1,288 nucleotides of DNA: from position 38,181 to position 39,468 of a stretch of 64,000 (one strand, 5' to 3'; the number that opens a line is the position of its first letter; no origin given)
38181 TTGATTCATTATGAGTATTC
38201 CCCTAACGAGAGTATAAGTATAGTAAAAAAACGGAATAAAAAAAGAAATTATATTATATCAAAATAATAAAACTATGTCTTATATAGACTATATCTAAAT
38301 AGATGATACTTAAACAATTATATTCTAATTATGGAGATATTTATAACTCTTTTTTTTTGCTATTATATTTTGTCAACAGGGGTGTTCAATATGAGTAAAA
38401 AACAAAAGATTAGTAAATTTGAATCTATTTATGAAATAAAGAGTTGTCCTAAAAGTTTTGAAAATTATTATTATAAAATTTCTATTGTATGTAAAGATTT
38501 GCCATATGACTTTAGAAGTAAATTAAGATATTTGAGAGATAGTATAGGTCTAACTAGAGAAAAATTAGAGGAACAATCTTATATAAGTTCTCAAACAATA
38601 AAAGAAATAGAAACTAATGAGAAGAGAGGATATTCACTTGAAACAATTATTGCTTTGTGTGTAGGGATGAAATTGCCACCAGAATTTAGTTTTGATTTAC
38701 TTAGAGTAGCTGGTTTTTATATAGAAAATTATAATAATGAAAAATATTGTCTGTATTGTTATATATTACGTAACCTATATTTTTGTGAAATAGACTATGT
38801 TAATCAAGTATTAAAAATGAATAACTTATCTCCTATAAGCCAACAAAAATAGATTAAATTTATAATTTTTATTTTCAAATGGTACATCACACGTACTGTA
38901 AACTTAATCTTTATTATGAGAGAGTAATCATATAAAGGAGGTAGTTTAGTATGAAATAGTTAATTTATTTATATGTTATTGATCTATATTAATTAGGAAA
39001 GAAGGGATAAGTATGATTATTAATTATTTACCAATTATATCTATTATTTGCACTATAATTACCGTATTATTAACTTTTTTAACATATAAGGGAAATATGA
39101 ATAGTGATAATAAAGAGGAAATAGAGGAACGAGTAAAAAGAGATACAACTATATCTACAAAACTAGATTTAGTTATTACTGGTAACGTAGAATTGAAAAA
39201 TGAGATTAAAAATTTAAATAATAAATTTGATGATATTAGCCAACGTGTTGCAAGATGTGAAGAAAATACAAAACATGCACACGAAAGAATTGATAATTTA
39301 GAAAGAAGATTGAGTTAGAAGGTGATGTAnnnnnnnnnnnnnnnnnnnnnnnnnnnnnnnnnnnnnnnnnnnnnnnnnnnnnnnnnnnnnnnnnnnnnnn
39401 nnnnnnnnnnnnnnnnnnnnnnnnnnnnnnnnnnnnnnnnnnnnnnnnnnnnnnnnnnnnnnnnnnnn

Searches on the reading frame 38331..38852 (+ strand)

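Call 7: search_protein_families(library=phrogs, proteins=[window:38331-38852:+], max_evalue=0.001)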
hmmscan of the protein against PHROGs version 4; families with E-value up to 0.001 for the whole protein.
window:38331-38852:+ (173 aa): 6 families
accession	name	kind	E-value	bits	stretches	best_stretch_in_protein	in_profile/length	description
phrog_4031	-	unknown function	2.4e-20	73.6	1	40-164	498-621/626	-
phrog_5823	-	transcription regulation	3e-06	27.6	1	62-111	8-57/404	transcriptional regulator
phrog_3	-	transcription regulation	1.2e-05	26.3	1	49-123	81-148/430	transcriptional repressor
phrog_147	-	transcription regulation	0.00017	22.9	1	61-110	5-54/100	transcriptional regulator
phrog_8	-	transcription regulation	0.0003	21.3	1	39-109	51-124/346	transcriptional regulator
phrog_1373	-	transcription regulation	0.00054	21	1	58-121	61-123/166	transcriptional regulator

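Call 8: search_protein_families(library=pfam, proteins=[window:38331-38852:+], max_evalue=0.001)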
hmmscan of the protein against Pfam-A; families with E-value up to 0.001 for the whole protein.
window:38331-38852:+ (173 aa): 1 family
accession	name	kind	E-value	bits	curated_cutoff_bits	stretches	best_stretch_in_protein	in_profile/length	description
PF01381.28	HTH_3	-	9.1e-06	26.1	23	1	65-117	1-52/55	Helix-turn-helix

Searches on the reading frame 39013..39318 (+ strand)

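Call 7: search_protein_families(library=phrogs, proteins=[window:39013-39318:+], max_evalue=0.001)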
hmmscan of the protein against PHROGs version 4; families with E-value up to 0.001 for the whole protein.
window:39013-39318:+ (101 aa): 4 families
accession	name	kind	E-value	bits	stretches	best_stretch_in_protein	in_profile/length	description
phrog_1863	-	unknown function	5e-17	62.6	1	8-99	7-94/97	-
phrog_6664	-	unknown function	8.1e-07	30.4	1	8-98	7-87/97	-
phrog_6440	-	unknown function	0.00066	20.7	1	8-100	6-99/186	-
phrog_3534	-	unknown function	0.00084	20.3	0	9-96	19-111/117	-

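Call 8: search_protein_families(library=pfam, proteins=[window:39013-39318:+], max_evalue=0.001)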
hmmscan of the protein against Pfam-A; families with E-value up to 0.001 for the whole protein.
window:39013-39318:+ (101 aa): 0 families

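Call 60: search_protein_families(library=pfam, proteins=[window:39013-39318:+], max_evalue=1)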
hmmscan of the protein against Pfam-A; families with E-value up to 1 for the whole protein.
window:39013-39318:+ (101 aa): 15 families
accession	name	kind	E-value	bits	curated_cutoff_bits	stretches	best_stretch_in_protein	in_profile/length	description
PF10393.14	Matrilin_ccoil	-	0.0031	17.6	26.3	1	62-84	21-43/45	Trimeric coiled-coil oligomerisation domain of matrilin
PF04728.18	LPP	-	0.0043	17.8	29.1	1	60-96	11-47/53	Lipoprotein leucine-zipper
PF10779.14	XhlA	-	0.0097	16.5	34.7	1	61-98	9-46/67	Haemolysin XhlA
PF13850.11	ERGIC_N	-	0.015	15.9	27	1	8-55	23-70/91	Endoplasmic Reticulum-Golgi Intermediate Compartment (ERGIC)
PF06419.17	COG6_N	-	0.015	15.8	27.4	1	53-99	37-83/114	Conserved oligomeric complex COG6, N-terminal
PF05531.17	NPV_P10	-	0.023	15.6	29.8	1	62-98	10-49/75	Nucleopolyhedrovirus P10 protein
PF14712.11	Snapin_Pallidin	-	0.039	14.9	29.6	1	49-100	20-71/89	Snapin/Pallidin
PF10186.14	ATG14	-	0.066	12.7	33.2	1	44-100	35-92/347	Vacuolar sorting 38 and autophagy-related subunit 14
PF19111.5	DUF5798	-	0.12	13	27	1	67-99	19-51/89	Family of unknown function (DUF5798)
PF18595.6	Nuf2_DHR10-like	-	0.14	12.7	28.4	1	33-99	7-69/117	Nuf2, DHR10-like domain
PF05961.16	Chordopox_A13L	-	0.15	12.8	24.1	1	8-44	6-44/69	Chordopoxvirus A13L protein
PF06825.17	HSBP1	-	0.15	12.4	28.6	0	66-100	12-43/51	Heat shock factor binding protein 1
PF14584.11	DUF4446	-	0.22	12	27.4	1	8-84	4-80/150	Protein of unknown function (DUF4446)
PF16526.10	CLZ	-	0.27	12.1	26.7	1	60-95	28-67/71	C-terminal leucine zipper domain of cyclic nucleotide-gated channels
PF07851.19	TMEM120A-B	-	0.62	9.7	29.8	1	36-99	10-74/324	TMEM120A/B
